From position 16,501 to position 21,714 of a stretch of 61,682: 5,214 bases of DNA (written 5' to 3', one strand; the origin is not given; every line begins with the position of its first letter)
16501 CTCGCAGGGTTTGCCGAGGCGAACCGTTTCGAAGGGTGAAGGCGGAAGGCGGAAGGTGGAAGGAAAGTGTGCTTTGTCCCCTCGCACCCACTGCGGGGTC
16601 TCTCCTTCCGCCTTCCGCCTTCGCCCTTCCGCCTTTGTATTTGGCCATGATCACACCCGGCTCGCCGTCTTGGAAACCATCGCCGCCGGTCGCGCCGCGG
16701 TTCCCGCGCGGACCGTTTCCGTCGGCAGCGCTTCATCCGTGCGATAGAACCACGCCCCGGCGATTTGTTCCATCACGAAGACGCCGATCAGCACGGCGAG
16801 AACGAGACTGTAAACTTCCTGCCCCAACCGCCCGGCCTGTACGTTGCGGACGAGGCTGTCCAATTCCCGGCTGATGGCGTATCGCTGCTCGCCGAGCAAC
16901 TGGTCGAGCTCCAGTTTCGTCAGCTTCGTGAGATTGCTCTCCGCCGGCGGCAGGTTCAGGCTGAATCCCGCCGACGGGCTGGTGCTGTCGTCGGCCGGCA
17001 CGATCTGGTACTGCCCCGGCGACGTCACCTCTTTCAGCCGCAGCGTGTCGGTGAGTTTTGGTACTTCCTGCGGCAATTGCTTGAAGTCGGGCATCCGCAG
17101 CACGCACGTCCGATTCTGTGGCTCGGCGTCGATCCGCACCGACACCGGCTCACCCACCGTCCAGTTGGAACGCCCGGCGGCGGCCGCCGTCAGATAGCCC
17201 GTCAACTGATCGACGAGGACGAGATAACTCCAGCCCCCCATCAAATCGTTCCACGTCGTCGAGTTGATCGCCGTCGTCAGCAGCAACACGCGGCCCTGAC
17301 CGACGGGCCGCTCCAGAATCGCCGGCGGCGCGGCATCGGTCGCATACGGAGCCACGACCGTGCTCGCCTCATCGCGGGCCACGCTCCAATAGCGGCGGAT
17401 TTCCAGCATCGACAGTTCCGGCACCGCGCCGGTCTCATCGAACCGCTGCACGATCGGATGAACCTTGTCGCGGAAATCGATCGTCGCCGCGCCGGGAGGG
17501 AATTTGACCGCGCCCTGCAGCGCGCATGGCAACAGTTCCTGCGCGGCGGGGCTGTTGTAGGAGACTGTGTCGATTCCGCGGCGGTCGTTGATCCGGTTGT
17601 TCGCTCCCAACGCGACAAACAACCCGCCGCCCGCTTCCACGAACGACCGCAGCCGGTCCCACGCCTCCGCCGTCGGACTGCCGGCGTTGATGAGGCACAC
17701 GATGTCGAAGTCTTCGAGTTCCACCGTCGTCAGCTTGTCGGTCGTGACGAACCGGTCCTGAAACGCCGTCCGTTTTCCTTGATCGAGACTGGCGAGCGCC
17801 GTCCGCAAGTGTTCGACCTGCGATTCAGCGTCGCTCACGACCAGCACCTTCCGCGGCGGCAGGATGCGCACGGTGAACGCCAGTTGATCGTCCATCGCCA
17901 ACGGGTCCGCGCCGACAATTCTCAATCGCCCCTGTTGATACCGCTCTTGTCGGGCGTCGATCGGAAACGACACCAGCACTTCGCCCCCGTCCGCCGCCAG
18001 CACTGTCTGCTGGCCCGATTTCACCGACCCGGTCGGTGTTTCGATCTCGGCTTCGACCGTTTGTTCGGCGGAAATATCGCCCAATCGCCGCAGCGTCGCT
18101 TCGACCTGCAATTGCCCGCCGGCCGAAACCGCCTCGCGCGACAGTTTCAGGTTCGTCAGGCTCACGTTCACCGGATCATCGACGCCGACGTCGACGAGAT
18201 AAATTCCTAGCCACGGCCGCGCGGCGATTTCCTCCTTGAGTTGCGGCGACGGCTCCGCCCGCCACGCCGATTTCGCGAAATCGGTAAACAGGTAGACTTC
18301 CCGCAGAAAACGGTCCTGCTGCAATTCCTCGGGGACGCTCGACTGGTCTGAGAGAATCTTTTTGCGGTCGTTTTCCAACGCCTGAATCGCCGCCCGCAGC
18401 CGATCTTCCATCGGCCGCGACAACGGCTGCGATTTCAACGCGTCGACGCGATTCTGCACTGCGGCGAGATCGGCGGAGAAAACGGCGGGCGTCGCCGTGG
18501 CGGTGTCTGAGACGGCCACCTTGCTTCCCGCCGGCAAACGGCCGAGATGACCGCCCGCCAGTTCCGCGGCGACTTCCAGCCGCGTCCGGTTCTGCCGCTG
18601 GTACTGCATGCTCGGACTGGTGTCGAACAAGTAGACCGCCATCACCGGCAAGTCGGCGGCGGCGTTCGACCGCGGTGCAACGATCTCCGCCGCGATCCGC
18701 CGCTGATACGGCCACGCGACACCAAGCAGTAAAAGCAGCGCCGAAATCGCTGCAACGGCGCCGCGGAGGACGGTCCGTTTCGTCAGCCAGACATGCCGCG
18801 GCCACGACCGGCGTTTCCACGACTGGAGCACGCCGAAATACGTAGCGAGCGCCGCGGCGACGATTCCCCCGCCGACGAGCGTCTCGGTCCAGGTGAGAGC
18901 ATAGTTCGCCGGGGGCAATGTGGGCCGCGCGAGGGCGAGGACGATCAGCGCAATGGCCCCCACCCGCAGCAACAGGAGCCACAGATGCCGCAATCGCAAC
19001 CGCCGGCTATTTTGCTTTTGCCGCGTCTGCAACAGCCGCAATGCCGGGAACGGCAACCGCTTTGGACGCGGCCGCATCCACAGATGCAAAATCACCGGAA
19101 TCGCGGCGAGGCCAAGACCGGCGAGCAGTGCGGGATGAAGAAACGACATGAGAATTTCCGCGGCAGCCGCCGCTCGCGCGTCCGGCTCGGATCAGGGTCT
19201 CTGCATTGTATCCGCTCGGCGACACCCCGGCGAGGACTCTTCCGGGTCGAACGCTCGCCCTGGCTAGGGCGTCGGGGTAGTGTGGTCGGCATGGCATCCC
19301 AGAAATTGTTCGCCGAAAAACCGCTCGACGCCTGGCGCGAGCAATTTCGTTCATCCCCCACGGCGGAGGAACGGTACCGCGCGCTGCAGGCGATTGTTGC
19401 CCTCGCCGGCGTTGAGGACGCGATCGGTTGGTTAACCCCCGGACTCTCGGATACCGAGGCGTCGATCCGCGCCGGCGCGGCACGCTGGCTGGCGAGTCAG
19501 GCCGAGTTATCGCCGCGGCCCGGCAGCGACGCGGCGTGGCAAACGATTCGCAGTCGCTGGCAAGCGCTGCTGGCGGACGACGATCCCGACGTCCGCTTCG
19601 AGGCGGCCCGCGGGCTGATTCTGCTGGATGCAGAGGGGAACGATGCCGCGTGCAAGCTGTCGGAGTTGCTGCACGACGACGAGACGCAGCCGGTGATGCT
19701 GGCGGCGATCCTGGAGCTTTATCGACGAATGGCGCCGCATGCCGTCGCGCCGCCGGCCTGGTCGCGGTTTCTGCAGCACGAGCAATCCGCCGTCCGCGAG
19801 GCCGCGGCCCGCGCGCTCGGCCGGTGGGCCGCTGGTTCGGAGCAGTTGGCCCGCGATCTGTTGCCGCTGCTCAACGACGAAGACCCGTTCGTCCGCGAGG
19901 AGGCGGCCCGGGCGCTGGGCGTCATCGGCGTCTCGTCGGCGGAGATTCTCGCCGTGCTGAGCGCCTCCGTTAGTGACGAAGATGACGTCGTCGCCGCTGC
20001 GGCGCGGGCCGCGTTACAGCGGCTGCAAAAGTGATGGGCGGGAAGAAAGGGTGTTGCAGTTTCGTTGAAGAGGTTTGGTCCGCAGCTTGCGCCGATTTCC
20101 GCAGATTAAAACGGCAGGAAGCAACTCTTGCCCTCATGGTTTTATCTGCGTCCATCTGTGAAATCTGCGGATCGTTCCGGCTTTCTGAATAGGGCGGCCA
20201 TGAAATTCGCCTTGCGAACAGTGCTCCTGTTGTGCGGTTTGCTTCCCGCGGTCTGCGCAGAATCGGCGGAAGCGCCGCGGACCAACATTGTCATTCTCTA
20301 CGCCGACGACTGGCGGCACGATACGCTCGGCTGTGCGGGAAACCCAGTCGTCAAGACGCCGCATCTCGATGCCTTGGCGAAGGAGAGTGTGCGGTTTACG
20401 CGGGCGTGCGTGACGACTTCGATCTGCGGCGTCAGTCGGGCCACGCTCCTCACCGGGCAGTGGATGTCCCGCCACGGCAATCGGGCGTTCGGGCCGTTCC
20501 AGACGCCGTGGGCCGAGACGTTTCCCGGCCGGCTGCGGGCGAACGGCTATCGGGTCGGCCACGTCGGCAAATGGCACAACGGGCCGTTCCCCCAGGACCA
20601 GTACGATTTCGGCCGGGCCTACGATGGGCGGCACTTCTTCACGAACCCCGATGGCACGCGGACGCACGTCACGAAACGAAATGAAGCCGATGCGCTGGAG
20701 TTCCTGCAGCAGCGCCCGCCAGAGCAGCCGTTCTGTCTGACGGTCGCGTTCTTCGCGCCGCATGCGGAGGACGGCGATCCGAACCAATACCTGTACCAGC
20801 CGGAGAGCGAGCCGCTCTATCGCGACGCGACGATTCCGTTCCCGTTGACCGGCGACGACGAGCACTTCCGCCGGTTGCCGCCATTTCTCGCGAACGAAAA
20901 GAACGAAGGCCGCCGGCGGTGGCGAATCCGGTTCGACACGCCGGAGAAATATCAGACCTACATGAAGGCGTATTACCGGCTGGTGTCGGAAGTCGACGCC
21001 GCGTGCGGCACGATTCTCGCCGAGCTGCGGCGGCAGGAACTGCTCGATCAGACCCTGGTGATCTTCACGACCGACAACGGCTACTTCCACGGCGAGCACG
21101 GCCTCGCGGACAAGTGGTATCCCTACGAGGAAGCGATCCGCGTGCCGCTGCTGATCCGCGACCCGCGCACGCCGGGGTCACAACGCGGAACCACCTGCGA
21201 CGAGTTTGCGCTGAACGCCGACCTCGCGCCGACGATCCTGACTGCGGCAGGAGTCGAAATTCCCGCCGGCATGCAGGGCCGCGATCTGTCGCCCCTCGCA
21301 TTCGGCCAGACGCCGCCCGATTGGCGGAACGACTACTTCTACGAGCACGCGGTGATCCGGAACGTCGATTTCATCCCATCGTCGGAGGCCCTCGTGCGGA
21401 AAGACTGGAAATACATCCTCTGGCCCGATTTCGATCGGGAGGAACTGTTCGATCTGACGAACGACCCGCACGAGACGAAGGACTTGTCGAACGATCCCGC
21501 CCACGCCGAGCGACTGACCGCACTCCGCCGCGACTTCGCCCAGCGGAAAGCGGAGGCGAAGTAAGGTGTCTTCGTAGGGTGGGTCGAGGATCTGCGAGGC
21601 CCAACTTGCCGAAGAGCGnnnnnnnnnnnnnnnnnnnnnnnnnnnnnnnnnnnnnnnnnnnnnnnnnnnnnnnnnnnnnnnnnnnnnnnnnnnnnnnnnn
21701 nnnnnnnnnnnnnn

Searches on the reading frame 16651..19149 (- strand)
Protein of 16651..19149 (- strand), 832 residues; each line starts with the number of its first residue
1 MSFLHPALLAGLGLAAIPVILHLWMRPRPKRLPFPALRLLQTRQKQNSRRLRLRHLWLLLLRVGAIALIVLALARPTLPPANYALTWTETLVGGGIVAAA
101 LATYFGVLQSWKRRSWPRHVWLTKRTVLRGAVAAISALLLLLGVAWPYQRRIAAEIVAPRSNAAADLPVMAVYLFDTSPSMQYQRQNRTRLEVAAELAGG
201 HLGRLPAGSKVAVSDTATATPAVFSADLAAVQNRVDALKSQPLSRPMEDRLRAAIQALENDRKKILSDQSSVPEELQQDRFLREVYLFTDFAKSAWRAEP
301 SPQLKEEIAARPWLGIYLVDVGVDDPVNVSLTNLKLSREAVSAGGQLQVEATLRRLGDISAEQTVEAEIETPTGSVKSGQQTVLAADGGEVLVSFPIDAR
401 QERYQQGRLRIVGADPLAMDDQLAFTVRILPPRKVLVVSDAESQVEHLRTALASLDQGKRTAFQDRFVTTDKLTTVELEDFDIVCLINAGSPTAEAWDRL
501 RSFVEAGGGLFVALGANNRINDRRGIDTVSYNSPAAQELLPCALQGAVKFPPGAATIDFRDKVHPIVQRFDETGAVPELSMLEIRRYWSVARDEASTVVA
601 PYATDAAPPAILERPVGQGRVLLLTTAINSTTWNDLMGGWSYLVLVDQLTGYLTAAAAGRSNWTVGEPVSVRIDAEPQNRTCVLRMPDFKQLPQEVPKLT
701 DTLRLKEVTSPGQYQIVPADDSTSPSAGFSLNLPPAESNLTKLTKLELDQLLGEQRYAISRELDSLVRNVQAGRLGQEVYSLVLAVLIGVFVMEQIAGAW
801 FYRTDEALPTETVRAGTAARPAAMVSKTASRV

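Call 29: search_protein_families(library=pfam, proteins=[window:16651-19149:-], max_evalue=0.0001)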
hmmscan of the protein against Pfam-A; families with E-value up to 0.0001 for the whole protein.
window:16651-19149:- (832 aa): 1 family
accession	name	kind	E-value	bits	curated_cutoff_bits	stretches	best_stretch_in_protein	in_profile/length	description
PF07584.16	BatA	-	1.8e-20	73.6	25.9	1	1-76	1-77/77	Aerotolerance regulator N-terminal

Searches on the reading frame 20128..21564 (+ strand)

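Call 29: search_protein_families(library=pfam, proteins=[window:20128-21564:+], max_evalue=0.0001)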
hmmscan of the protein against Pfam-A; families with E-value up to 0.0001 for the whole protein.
window:20128-21564:+ (478 aa): 3 families
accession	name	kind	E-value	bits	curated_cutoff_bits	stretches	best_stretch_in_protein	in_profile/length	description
PF00884.28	Sulfatase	-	6e-46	157.6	25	1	53-376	2-301/301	Sulfatase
PF16347.10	SGSH_C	-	3.3e-30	105.7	29.3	1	322-473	1-151/154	N-sulphoglucosamine sulphohydrolase, C-terminal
PF01663.27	Phosphodiest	-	3.5e-06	27.3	23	0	76-117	19-61/342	Type I phosphodiesterase / nucleotide pyrophosphatase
